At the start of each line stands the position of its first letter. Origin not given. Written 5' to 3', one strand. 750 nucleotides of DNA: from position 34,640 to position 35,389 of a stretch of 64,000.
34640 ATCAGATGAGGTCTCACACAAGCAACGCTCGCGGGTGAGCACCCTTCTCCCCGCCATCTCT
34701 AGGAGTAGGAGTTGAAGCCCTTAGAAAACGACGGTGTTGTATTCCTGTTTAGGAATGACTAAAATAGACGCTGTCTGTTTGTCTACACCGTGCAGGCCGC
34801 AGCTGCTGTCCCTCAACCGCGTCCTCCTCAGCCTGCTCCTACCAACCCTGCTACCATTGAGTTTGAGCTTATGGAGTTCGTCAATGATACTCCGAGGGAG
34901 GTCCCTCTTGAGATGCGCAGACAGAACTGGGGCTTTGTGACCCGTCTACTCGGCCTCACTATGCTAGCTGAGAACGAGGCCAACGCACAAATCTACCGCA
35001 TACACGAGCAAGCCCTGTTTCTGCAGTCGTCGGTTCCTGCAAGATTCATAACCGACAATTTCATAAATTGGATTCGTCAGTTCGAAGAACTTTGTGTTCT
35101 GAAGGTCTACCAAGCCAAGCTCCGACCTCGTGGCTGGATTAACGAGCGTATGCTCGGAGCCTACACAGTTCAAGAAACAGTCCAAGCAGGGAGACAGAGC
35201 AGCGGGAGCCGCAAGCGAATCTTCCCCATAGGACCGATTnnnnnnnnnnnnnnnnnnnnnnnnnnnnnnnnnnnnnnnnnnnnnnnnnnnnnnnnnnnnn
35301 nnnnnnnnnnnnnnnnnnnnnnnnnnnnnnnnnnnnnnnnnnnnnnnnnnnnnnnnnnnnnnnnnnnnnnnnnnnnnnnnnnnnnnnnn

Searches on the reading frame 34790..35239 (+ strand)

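Call 31: search_protein_families(library=pfam, alignment_id=A2, max_evalue=0.001)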
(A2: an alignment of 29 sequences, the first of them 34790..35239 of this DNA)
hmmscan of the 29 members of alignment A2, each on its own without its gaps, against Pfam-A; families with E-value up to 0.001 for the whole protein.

A. member 1, window:34790-35239:+ (150 aa): 0 families

B. families by the number of members that match (of 29 scanned): 6 families
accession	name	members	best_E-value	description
PF00248.27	Aldo_ket_red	1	7.7e-49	Aldo/keto reductase family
PF02585.22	PIG-L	1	3.5e-27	GlcNAc-PI de-N-acetylase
PF00535.33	Glycos_transf_2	1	2.3e-26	Glycosyl transferase family 2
PF01080.22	Presenilin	1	1.5e-06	Presenilin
PF10111.15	Glyco_tranf_2_2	1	7.3e-06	Glycosyltransferase like family 2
PF13641.12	Glyco_tranf_2_3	1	1.1e-05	Glycosyltransferase like family 2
